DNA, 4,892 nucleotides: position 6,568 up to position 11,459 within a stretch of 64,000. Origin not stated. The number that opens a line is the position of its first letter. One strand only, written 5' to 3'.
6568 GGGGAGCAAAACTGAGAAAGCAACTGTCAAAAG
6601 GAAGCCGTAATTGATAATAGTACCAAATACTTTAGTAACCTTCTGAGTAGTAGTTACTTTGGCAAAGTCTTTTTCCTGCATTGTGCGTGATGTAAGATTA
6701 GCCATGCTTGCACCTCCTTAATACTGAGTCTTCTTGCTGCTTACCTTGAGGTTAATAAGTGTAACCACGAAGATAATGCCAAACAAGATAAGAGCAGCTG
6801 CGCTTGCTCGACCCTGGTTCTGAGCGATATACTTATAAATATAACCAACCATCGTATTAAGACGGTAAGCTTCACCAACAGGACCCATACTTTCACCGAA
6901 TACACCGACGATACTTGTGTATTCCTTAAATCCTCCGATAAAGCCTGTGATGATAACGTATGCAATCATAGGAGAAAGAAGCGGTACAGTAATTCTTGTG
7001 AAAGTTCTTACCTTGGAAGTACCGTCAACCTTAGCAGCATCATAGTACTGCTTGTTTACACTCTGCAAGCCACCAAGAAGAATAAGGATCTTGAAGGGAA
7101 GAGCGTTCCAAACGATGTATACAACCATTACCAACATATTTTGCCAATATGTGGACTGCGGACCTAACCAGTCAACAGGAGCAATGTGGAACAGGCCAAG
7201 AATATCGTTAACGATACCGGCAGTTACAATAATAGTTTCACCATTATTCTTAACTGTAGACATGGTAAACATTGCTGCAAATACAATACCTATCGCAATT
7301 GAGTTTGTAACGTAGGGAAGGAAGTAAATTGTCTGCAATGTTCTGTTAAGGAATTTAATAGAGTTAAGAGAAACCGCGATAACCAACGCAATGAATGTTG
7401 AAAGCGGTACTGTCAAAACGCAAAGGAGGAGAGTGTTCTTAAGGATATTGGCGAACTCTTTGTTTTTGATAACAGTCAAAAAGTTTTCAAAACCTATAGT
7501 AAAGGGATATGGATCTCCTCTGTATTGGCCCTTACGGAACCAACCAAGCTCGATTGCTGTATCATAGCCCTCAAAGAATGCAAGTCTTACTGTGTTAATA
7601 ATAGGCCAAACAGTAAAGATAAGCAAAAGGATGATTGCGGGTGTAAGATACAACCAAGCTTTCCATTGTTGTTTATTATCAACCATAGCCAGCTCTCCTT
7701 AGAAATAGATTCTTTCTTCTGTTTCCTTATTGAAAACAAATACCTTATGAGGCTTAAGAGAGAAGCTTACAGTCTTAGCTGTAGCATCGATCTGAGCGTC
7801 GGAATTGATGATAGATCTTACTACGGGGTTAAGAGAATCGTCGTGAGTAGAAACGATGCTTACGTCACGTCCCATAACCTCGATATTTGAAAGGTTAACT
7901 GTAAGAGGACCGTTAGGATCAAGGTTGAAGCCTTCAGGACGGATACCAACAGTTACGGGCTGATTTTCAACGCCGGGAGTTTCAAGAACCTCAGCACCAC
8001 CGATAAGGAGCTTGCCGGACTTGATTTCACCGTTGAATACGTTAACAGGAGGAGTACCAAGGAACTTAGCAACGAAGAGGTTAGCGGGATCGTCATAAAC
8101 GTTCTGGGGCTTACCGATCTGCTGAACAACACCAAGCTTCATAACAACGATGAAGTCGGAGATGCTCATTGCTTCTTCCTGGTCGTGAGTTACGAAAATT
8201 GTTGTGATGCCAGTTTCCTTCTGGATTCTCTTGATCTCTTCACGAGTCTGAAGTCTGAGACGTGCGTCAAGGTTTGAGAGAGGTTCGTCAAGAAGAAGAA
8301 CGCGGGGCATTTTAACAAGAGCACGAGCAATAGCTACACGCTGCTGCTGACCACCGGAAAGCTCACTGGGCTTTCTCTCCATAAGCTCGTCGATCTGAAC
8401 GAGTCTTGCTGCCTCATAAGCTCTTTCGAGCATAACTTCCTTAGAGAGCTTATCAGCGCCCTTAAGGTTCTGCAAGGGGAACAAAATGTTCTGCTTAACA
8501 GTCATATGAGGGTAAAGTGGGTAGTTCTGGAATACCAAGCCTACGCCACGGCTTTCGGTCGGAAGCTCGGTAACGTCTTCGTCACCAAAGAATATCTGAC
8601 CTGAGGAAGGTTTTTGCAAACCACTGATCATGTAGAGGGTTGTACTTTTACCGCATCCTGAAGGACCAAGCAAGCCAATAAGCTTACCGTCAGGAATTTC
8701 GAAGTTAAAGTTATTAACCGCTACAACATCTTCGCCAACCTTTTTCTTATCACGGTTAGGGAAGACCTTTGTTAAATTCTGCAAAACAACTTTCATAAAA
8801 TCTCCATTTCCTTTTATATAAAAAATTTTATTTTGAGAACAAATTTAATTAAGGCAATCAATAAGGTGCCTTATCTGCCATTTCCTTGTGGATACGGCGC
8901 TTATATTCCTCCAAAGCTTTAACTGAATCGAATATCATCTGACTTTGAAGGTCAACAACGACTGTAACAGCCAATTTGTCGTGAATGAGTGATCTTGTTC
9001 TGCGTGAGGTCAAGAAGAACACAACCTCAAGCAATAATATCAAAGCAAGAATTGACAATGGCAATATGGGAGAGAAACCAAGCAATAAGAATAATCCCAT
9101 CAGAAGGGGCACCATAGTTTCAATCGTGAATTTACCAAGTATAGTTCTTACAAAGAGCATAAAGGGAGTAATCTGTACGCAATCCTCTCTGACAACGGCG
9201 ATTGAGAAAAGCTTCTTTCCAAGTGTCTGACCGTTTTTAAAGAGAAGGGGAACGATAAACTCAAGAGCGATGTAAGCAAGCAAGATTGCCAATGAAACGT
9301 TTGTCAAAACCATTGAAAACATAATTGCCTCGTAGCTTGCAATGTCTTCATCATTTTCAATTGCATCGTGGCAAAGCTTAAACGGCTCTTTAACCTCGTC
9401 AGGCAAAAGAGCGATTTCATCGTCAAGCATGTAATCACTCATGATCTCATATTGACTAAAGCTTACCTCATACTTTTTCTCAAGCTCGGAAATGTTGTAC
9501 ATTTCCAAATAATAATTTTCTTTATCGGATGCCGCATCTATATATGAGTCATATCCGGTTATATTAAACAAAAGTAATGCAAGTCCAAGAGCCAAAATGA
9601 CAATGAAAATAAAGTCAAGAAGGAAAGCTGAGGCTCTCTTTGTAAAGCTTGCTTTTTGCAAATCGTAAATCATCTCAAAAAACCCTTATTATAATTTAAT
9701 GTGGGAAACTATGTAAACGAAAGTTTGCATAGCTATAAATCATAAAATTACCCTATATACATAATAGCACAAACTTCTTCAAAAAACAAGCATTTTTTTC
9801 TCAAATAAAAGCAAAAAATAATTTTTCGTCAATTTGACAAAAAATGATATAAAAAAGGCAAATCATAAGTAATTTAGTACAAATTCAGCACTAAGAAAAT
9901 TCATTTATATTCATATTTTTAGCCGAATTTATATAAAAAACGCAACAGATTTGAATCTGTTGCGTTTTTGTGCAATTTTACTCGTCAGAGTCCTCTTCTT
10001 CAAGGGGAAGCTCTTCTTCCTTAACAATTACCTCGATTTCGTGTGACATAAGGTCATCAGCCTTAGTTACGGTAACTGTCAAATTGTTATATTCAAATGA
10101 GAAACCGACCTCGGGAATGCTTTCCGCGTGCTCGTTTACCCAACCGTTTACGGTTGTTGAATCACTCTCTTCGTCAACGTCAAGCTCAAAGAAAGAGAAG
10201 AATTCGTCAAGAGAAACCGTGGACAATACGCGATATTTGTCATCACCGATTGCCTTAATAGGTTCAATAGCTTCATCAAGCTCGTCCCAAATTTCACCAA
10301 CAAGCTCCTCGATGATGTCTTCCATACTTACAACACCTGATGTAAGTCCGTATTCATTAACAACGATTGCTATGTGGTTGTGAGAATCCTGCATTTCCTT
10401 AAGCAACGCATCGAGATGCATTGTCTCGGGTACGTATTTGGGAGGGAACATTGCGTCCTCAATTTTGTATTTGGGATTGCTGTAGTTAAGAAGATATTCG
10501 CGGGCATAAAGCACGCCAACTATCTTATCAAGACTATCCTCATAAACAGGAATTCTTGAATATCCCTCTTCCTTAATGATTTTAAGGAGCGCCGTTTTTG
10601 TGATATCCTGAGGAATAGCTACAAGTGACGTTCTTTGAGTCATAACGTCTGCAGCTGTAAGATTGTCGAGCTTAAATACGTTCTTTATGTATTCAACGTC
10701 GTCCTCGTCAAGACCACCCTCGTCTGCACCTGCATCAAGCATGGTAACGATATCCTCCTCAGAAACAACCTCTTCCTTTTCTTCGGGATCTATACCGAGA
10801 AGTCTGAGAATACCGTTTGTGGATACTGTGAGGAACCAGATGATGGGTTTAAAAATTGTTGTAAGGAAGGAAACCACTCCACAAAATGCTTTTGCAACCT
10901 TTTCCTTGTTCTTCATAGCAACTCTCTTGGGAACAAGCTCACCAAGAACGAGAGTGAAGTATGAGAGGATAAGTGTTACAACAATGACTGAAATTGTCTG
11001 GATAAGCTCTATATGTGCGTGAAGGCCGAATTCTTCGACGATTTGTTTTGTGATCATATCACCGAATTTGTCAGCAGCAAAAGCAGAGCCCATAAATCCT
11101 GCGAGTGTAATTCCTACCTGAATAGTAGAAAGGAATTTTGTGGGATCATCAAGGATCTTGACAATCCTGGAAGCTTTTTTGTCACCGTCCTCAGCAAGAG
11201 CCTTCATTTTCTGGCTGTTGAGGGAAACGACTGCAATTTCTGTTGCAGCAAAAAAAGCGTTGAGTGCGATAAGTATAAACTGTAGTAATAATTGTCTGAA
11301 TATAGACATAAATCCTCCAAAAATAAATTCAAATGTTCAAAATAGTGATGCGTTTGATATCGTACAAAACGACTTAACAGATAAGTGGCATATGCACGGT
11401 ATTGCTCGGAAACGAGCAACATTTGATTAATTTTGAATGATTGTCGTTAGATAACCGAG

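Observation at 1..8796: Secreted SNase nuclease and a giant lipoprotein built into a sugar-type (CUT1) ABC importer operon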

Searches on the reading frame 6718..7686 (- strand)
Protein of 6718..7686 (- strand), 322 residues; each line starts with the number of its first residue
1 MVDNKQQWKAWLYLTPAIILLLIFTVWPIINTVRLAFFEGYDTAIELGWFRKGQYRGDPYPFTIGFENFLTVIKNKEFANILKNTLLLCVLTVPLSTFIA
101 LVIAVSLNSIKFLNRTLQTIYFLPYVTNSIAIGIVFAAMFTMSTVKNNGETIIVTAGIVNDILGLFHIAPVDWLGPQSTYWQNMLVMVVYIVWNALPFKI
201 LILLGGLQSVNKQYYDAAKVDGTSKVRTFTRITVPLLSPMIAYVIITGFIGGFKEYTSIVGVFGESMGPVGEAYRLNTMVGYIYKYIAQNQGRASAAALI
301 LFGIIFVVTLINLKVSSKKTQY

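Call 7: search_protein_families(library=pfam, proteins=[window:6718-7686:-], max_evalue=0.01)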
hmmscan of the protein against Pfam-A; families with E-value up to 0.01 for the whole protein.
window:6718-7686:- (322 aa): 1 family
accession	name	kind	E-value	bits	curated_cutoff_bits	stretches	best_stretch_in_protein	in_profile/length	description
PF00528.27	BPD_transp_1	-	3.3e-17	63.2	26.4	1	97-312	2-175/184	Binding-protein-dependent transport system inner membrane component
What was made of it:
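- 6718..7686 (-): Permease A (MalF/UgpA-like), 322 aa. BPD_transp_1, 63.2 bits (call 7).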

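Call 8: search_protein_families(library=ncbifam, proteins=[window:6718-7686:-], max_evalue=0.01)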
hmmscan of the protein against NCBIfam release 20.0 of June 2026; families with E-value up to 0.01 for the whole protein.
window:6718-7686:- (322 aa): 19 families
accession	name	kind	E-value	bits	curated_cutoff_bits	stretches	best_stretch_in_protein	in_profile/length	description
NF008232.0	PRK10999.1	equivalog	1.5e-18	66.8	392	1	60-319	261-518/520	maltose ABC transporter permease MalF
NF007852.0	PRK10561.1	equivalog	7.1e-14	52.3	335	1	6-322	10-294/295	sn-glycerol-3-phosphate ABC transporter permease UgpA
TIGR01581.1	Mo_ABC_porter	hypoth_equivalog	2.1e-10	40.5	210.3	1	187-310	106-224/225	ABC transporter permease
NF040931.1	ABC_arch_GlcT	equivalog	3.2e-10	40.1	360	1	63-310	36-264/278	glucose ABC transporter permease GlcT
TIGR00969.1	3a0106s02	subfamily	3.9e-10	39.7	240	2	186-311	145-264/272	sulfate ABC transporter permease subunit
TIGR02141.1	modB_ABC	equivalog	1.2e-09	38.2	182.6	1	188-312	84-202/208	molybdate ABC transporter permease subunit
TIGR02140.1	permease_CysW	equivalog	1.6e-09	37.6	329.1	1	62-315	29-254/261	sulfate ABC transporter permease subunit CysW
TIGR03262.1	PhnU2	equivalog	1.6e-09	37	593.25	1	63-253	37-202/546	putative 2-aminoethylphosphonate ABC transporter permease subunit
NF006939.0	PRK09421.1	equivalog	2e-06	27.4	262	1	80-316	10-217/230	molybdate ABC transporter permease subunit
NF008231.0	PRK10998.1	equivalog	9.2e-06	25.4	261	1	187-264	161-237/296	maltose ABC transporter permease MalG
NF007047.0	PRK09500.1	equivalog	1.4e-05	24.8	326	1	192-249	136-193/257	spermidine/putrescine ABC transporter permease PotC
NF008208.0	PRK10971.1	equivalog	2.6e-05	23.8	415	1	65-265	43-221/277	sulfate/thiosulfate ABC transporter permease CysT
NF007044.0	PRK09497.1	equivalog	3.4e-05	23.4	348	1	63-241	47-207/285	spermidine/putrescine ABC transporter permease PotB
NF040932.1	ABC_arch_GlcU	equivalog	4.3e-05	23.3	340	1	180-256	133-205/272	glucose ABC transporter permease GlcU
TIGR02139.1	permease_CysT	equivalog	4.6e-05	23.1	246.1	1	64-308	34-251/265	sulfate ABC transporter permease subunit CysT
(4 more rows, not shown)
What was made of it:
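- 6718..7686 (-): Best NCBIfam hits MalF and UgpA, far below their cut-offs (call 8).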

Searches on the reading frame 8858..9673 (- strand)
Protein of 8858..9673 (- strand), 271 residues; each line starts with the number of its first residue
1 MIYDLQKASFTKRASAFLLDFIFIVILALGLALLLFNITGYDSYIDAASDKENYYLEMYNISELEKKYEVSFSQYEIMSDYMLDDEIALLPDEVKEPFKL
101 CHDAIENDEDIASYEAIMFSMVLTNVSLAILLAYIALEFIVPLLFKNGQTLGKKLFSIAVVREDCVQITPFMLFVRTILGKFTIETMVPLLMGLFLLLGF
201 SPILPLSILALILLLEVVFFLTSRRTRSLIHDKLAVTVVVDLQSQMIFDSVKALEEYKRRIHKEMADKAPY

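Call 7: search_protein_families(library=pfam, proteins=[window:8858-9673:-], max_evalue=0.01)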
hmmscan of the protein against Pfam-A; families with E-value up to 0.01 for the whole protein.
window:8858-9673:- (271 aa): 1 family
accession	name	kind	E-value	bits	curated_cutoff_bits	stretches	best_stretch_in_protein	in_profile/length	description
PF06271.18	RDD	-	6.5e-13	49.6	24.1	1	8-235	2-136/137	RDD family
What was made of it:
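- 8858..9673 (-): RDD-family membrane protein, 271 aa. Probably the first gene of the operon; its role is unknown. PF06271, 49.6 bits (call 7).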

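Call 8: search_protein_families(library=ncbifam, proteins=[window:8858-9673:-], max_evalue=0.01)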
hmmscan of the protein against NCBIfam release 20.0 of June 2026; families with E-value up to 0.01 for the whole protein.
window:8858-9673:- (271 aa): 0 families

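Call 74: search_protein_families(library=pfam, proteins=[window:8858-9673:-], max_evalue=10)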
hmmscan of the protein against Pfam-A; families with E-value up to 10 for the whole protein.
window:8858-9673:- (271 aa): 4 families
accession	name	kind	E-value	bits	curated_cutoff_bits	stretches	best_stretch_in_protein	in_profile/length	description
PF06271.18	RDD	-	6.5e-13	49.6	24.1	1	8-235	2-136/137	RDD family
PF06947.17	DUF1290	-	0.19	12.4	24.4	1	116-162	35-82/86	Protein of unknown function (DUF1290)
PF14937.11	DUF4500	-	1.8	9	27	1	25-58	34-66/81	Domain of unknown function (DUF4500)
PF03296.19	Pox_polyA_pol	-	3.7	7.9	22.6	1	13-63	78-128/148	Poxvirus poly(A) polymerase nucleotidyltransferase domain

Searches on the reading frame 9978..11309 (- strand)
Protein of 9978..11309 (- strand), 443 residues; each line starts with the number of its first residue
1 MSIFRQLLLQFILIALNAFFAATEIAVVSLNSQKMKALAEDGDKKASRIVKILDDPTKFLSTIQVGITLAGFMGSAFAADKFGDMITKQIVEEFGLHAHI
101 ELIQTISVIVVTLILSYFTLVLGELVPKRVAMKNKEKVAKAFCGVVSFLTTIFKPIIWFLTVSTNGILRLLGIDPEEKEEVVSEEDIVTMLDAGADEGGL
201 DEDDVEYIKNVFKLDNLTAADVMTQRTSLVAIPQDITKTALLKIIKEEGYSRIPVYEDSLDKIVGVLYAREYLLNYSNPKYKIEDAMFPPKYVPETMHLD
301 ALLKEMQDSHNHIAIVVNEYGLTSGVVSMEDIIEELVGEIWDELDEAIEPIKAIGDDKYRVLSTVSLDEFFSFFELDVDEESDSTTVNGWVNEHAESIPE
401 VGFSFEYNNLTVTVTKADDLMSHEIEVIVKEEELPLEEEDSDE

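Call 7: search_protein_families(library=pfam, proteins=[window:9978-11309:-], max_evalue=0.01)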
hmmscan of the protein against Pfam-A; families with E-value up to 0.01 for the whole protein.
window:9978-11309:- (443 aa): 3 families
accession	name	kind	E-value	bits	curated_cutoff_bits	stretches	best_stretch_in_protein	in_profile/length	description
PF01595.25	CNNM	-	2.3e-52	177.7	28.4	1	9-203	2-180/181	Cyclin M transmembrane N-terminal domain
PF00571.33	CBS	-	2.6e-14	53.7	24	2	289-337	8-56/57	CBS domain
PF03471.22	CorC_HlyC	-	1.1e-11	45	27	1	354-422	3-72/81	Transporter associated domain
